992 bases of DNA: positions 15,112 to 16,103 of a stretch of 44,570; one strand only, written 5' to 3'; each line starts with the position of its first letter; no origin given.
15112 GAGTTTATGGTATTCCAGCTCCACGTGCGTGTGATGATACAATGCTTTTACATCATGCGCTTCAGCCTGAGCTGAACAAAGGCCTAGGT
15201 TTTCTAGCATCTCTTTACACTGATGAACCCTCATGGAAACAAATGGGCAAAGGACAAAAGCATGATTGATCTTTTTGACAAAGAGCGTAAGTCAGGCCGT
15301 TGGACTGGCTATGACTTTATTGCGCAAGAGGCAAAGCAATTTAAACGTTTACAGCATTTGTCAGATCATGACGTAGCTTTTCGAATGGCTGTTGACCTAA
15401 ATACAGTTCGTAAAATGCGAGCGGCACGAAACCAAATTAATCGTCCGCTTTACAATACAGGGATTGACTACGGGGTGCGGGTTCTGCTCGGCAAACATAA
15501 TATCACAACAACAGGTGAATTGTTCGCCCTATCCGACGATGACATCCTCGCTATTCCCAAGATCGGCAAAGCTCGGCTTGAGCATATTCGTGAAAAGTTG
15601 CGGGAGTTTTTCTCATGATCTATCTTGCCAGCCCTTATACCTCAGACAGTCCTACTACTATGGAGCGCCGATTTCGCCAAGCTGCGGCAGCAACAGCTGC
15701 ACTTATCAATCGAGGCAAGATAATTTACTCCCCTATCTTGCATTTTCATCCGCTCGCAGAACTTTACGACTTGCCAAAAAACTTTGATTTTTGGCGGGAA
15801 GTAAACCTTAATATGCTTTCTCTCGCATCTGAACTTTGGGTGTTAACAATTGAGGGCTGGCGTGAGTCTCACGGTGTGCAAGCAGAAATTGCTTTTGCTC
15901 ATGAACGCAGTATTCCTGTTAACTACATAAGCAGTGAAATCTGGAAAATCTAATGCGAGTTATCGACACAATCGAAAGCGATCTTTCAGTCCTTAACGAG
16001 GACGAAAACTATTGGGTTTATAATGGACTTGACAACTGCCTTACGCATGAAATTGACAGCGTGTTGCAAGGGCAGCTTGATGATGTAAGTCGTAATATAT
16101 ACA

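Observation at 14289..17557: Family-A DNA polymerase broken inside its proofreading domain by two translationally coupled genes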

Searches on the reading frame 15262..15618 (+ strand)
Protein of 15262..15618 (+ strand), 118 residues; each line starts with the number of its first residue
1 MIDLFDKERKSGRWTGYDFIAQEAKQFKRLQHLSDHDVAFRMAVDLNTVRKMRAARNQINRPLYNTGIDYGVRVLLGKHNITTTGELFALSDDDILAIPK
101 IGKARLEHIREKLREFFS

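Call 3: search_protein_families(library=pfam, proteins=[window:15262-15618:+], max_evalue=0.01)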
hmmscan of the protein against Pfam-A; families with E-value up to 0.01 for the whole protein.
window:15262-15618:+ (118 aa): 2 families
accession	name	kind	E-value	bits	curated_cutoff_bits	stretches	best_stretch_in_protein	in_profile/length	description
PF03118.21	RNA_pol_A_CTD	-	6.2e-06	26.3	23.8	1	76-115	28-67/67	Bacterial RNA polymerase, alpha chain C terminal domain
PF14520.12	HHH_5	-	0.0038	18.1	27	1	76-115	19-57/57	Helix-hairpin-helix domain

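Call 4: search_protein_families(library=phrogs, proteins=[window:15262-15618:+], max_evalue=0.001)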
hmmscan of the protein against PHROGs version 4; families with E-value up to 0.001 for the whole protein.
window:15262-15618:+ (118 aa): 0 families

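Call 74: search_solved_structures(query=window:15262-15615:+, max_evalue=1, show_alignments=1)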
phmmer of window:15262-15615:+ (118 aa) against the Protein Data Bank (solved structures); distinct sequences matched with E-value up to 1: 12.
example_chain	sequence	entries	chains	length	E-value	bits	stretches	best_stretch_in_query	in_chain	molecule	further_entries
1hqm_A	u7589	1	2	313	0.023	18.3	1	30-114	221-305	DNA-directed RNA polymerase subunit alpha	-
5tjg_A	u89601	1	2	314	0.023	18.3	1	30-114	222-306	DNA-directed RNA polymerase subunit alpha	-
1l9u_A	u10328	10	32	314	0.023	18.3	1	30-114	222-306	RNA POLYMERASE, ALPHA SUBUNIT | DNA-directed RNA polymerase alpha chain | DNA-directed RNA polymerase subunit alpha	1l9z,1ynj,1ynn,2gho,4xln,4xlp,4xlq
1doq_A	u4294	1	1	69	0.032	17.8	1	57-114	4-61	RNA POLYMERASE ALPHA SUBUNIT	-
1i6v_A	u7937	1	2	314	0.034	17.8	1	37-114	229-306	DNA-DIRECTED RNA POLYMERASE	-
4mq9_A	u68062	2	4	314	0.46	14.1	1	57-114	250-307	DNA-directed RNA polymerase subunit alpha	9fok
1iw7_A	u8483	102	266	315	0.46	14.1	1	57-114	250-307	RNA polymerase alpha subunit | DNA-directed RNA polymerase alpha chain | DNA-directed RNA polymerase subunit alpha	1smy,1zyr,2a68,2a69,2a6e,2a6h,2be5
7l7b_A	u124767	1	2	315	0.48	14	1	75-115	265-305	DNA-directed RNA polymerase subunit alpha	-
5vi8_T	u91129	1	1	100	0.65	13.6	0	76-115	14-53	DNA-directed RNA polymerase subunit alpha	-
3ihq_B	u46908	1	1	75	0.65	13.6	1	75-116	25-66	DNA-directed RNA polymerase subunit alpha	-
1z3e_B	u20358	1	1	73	0.65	13.6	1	76-116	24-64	DNA-directed RNA polymerase alpha chain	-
3gfk_B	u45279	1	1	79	0.71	13.5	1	75-115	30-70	DNA-directed RNA polymerase subunit alpha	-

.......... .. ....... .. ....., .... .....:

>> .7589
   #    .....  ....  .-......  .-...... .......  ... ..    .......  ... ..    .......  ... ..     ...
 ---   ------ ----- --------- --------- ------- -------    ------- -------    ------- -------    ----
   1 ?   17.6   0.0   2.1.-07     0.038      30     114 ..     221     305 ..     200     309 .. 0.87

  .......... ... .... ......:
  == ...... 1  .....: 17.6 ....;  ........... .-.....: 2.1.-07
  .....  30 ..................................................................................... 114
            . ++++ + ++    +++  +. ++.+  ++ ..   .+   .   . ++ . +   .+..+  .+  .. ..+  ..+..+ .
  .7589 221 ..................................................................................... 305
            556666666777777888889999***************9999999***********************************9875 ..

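Call 92: search_dna_similar(query=window:15262-15615:+, collection=phages, mode=protein, max_evalue=0.01, max_rows=15)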
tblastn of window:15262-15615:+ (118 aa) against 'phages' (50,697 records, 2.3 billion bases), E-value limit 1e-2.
No match.

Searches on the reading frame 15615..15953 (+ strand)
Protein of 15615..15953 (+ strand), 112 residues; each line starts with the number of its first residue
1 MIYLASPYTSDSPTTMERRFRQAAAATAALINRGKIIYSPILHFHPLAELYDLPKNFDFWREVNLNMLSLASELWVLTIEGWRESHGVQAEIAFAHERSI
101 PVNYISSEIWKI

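Call 3: search_protein_families(library=pfam, proteins=[window:15615-15953:+], max_evalue=0.01)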
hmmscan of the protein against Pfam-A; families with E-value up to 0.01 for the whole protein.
window:15615-15953:+ (112 aa): 3 families
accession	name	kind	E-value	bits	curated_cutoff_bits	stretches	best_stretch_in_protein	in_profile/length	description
PF09152.16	DUF1937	-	1.5e-16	61.4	23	1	2-103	3-112/116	Domain of unknown function (DUF1937)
PF24963.1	DUF7768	-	3.1e-09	37.5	26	1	1-105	2-98/98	Domain of unknown function (DUF7768)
PF14359.12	DUF4406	-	1.9e-05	25.4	22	1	2-104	3-91/91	Domain of unknown function (DUF4406)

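Call 4: search_protein_families(library=phrogs, proteins=[window:15615-15953:+], max_evalue=0.001)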
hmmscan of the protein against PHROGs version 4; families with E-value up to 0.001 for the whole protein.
window:15615-15953:+ (112 aa): 1 family
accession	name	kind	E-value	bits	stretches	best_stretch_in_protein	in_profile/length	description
phrog_355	-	DNA, RNA and nucleotide metabolism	7.4e-19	69.1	1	1-107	76-174/249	nucleoside 2-deoxyribosyltransferase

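Call 73: search_solved_structures(query=window:15615-15950:+, max_evalue=1, show_alignments=1)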
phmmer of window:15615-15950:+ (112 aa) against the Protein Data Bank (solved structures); distinct sequences matched with E-value up to 1: 1.
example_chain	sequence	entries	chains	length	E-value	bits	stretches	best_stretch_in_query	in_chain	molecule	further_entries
1t1j_A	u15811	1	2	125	1.3e-09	41.4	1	2-96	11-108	hypothetical protein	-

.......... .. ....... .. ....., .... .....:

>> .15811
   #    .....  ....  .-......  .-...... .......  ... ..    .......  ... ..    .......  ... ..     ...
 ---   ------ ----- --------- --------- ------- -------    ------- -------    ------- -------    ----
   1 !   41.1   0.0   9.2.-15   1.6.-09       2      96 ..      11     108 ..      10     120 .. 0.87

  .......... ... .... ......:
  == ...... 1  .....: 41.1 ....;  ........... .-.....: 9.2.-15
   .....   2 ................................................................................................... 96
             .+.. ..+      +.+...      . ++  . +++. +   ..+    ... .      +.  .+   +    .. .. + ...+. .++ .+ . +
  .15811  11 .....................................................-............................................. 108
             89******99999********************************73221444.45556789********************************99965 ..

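Call 93: search_dna_similar(query=window:15615-15950:+, collection=phages, mode=protein, max_evalue=0.00001, max_rows=15)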
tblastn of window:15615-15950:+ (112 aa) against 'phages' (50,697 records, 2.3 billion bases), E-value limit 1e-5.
Records with a match: 36; places in all: 36; records where one place covers at least 80% of the query: 36.
Best place of each record, by identity: <60% 36.
By first word of the organism name: Caulobacter 26; Vibrio 2; uncultured 2; Bertelyvirus 2; Caudoviricetes 1; phage 1; Brevundimonas 1; Rhizobium 1.
By host as written in the record: Caulobacter vibrioides CB15 13; Caulobacter crescentus NA1000 6; Caulobacter vibrioides 4; Caulobacter crescentus 4; - 3; Methanosarcinales 1; Brevundimonas goettingensis LVF2 1; Aliivibrio fischeri ES114 1; and 3 more.
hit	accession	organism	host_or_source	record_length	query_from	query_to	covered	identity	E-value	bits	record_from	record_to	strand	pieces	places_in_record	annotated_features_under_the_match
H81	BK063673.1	Caudoviricetes sp. vir525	Methanosarcinales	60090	1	108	96%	39.8%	2e-17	82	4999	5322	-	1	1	nucleoside 2-deoxyribosyltransferase | DNA helicase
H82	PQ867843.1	phage T5S1-k141_18163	Crassostrea hongkongensis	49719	1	108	96%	39.5%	3e-17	81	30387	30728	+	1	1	DUF1937 family protein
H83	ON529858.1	Brevundimonas phage vB_BgoS-Bajun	Brevundimonas goettingensis LVF2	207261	1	105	94%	37.1%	4e-16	78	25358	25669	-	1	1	hypothetical protein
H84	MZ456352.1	Vibrio phage HNL01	Aliivibrio fischeri ES114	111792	1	112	100%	34.1%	1e-13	71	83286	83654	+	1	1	hypothetical protein (x2)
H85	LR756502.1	uncultured phage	metagenomic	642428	1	105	94%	34.3%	1e-16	79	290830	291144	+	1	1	record has no annotation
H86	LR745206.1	uncultured phage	metagenomic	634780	2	106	94%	34.3%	6e-9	57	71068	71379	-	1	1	record has no annotation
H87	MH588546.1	Caulobacter phage CcrBL9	Caulobacter vibrioides CB15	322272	3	108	95%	33.9%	1e-8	56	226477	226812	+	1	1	hypothetical protein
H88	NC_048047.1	Caulobacter phage CcrBL9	Caulobacter vibrioides CB15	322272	3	108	95%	33.9%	1e-8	56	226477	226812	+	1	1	nucleoside 2-deoxyribosyltransferase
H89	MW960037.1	Rhizobium phage RHph_X2_26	Sinorhizobium americanum X2_26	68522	3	105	92%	34.3%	7e-6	49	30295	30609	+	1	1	TIR domain-containing protein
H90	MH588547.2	Caulobacter phage CcrSC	Caulobacter vibrioides CB15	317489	3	111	97%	32.2%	3e-9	58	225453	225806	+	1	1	hypothetical protein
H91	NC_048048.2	Caulobacter phage CcrSC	Caulobacter vibrioides CB15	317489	3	111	97%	32.2%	3e-9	58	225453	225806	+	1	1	nucleoside 2-deoxyribosyltransferase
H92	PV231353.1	Caulobacter phage RBC57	Caulobacter vibrioides CB15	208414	2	106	94%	33.3%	2e-9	59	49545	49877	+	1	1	hypothetical protein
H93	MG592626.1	Vibrio phage 1.262.O._10N.286.51.A9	Vibrio breoganii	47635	1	108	96%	31.9%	4e-13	69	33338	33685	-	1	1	protein of unknown function DUF1937 | calcineurin-like phosphoesterase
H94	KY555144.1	Caulobacter phage Ccr5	Caulobacter crescentus NA1000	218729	2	106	94%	32.4%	1e-8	57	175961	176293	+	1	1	hypothetical protein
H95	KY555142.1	Caulobacter phage Ccr10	Caulobacter crescentus NA1000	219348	2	106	94%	32.4%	2e-8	56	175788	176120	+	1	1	hypothetical protein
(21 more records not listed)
